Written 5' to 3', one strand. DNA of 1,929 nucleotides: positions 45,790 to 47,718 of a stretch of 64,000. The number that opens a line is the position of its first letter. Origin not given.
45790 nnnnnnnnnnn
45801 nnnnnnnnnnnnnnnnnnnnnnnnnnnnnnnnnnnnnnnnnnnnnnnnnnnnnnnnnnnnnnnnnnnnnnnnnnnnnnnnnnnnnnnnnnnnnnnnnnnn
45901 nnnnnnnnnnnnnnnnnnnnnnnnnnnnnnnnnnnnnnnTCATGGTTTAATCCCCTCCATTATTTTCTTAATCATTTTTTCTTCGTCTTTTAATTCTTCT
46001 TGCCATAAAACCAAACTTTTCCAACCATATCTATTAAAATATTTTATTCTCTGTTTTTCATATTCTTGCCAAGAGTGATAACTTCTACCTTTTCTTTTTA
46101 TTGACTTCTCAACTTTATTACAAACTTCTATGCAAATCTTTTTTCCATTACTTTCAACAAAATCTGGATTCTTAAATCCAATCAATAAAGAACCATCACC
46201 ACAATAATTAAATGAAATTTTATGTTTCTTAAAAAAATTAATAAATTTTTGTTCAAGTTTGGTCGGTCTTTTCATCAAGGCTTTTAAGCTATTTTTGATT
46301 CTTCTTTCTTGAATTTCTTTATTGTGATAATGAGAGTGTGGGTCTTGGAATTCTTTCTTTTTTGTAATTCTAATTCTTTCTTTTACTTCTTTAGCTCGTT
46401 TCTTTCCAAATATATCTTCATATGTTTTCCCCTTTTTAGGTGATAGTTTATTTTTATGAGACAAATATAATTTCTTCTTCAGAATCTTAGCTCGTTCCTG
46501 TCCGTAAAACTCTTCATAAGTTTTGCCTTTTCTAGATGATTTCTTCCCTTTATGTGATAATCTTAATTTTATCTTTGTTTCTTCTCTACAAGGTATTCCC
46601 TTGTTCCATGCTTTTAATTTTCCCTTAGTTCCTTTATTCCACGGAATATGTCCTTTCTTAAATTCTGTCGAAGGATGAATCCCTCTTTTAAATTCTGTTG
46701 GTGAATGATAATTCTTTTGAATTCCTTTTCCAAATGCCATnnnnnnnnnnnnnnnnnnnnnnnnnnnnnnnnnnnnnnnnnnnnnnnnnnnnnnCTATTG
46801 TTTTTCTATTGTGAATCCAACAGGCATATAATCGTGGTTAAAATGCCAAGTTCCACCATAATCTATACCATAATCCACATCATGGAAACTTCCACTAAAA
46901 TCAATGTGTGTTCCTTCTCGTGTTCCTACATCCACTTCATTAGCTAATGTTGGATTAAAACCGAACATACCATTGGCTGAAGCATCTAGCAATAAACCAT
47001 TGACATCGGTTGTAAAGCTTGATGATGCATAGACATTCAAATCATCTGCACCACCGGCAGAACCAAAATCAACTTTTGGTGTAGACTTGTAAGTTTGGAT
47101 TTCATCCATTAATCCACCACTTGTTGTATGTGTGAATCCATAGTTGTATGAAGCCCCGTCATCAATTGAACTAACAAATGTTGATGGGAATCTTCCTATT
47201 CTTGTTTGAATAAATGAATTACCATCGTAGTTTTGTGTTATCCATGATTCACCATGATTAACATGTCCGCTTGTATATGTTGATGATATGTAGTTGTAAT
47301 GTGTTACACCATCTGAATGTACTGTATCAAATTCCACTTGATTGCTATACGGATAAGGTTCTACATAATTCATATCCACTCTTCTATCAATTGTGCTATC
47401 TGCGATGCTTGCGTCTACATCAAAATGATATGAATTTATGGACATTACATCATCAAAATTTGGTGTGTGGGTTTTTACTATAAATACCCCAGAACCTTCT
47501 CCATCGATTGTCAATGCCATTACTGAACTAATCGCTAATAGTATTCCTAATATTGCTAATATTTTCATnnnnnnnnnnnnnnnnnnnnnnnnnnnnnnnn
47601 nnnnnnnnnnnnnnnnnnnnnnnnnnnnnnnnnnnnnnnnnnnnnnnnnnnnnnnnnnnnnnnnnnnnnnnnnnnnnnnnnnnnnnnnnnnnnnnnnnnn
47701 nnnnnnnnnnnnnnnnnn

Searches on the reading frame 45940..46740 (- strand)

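Call 8: search_protein_families(library=pfam, proteins=[window:45940-46740:-], max_evalue=0.01)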
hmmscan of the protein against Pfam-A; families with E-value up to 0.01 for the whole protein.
window:45940-46740:- (266 aa): 1 family
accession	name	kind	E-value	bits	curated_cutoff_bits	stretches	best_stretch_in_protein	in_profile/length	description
PF04480.18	DUF559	-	0.0026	18.1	20.6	1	206-263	49-107/109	Protein of unknown function (DUF559)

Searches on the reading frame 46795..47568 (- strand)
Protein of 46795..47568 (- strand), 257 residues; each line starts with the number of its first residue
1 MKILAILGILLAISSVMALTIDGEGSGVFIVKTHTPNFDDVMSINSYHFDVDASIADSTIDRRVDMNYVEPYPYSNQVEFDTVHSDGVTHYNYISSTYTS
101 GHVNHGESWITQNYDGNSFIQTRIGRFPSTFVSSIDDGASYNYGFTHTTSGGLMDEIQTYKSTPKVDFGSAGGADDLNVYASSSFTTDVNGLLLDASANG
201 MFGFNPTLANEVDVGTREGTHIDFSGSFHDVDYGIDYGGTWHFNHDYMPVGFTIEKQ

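Call 5: search_protein_families(library=pfam, proteins=[window:46795-47568:-], max_evalue=0.1)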
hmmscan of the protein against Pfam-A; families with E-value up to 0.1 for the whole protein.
window:46795-47568:- (257 aa): 1 family
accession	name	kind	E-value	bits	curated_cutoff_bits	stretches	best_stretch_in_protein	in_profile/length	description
PF12704.14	MacB_PCD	-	0.016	15.9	27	1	3-82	2-83/207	MacB-like periplasmic core domain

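Call 6: search_protein_families(library=phrogs, proteins=[window:46795-47568:-], max_evalue=0.01)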
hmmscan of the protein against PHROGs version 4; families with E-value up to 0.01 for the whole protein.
window:46795-47568:- (257 aa): 0 families
